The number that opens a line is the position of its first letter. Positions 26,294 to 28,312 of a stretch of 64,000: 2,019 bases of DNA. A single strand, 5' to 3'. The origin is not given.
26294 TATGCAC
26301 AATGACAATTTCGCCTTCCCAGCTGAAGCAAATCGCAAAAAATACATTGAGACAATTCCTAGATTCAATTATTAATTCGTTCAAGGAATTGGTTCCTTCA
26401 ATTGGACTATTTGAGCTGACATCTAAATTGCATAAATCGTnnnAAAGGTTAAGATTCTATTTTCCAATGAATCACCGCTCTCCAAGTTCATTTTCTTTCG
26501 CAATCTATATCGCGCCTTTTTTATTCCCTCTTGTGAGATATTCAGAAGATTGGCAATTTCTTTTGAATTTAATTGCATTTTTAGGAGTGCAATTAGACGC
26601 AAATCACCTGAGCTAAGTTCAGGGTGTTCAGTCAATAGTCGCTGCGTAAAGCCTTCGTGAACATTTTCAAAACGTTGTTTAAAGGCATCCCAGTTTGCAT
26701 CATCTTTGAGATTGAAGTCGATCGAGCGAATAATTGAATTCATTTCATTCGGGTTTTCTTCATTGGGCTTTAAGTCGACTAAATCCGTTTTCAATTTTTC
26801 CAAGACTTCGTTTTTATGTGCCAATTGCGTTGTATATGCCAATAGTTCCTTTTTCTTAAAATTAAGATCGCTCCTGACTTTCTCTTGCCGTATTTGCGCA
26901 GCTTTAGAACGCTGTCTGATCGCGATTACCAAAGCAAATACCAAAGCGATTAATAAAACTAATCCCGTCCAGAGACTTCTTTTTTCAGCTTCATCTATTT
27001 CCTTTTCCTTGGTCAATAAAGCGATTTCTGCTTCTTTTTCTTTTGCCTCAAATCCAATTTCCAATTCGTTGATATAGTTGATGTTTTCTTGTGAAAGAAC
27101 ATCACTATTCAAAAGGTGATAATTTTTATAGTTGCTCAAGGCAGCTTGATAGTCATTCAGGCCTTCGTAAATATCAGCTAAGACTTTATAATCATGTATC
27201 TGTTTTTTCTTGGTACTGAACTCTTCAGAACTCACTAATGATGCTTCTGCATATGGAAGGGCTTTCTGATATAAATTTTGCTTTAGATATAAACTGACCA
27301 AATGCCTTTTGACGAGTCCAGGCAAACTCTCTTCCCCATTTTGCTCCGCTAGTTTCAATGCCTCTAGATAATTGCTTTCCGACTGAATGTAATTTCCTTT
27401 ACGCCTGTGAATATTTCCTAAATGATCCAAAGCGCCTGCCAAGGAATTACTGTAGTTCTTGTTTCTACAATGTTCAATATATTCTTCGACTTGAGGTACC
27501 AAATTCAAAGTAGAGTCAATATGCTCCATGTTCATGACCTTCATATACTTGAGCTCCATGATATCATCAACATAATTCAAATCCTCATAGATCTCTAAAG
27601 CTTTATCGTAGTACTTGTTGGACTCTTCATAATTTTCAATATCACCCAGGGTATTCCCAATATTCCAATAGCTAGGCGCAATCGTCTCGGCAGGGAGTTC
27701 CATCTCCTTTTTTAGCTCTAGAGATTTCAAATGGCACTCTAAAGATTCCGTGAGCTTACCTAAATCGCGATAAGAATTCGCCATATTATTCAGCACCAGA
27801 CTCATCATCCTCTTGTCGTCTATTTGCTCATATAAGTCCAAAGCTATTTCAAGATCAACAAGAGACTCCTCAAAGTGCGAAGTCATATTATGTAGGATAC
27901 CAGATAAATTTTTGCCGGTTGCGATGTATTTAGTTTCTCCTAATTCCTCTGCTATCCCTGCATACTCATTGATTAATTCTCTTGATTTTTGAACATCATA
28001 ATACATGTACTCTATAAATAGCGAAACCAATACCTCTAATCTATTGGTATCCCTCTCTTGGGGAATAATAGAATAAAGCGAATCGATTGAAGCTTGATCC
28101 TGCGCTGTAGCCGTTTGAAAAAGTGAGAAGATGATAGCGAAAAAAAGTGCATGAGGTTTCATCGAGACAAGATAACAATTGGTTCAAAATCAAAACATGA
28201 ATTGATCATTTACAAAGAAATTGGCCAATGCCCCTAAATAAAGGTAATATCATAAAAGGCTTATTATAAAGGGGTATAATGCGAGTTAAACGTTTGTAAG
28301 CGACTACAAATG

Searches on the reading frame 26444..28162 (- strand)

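Call 51: search_protein_families(library=pfam, proteins=[window:26444-28162:-], max_evalue=0.0001)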
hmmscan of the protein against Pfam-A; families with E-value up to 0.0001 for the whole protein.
window:26444-28162:- (573 aa): 8 families
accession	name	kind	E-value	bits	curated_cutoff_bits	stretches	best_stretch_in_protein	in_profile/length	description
PF13424.12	TPR_12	-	6.9e-23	81.1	30.1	3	122-194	4-77/77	Tetratricopeptide repeat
PF13374.12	TPR_10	-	4.6e-16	58.7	27.5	0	124-153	5-34/42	Tetratricopeptide repeat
PF07719.23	TPR_2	-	1.7e-14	53.1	27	0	243-275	2-34/34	Tetratricopeptide repeat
PF13181.12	TPR_8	-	1.7e-13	49.9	25.7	0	162-194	1-33/34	Tetratricopeptide repeat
PF00515.34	TPR_1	-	2.7e-13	49.5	27.8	0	123-151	3-31/34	Tetratricopeptide repeat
PF13176.12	TPR_7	-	2.1e-10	40.3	27.9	0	124-157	2-35/36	Tetratricopeptide repeat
PF17874.7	TPR_MalT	-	4.7e-08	33.1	45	1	226-344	64-183/336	MalT-like TPR region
PF24885.1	TPR_NPHP3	-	1.1e-05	25.4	100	0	125-195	103-174/239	Nephrocystin-3 TPR domain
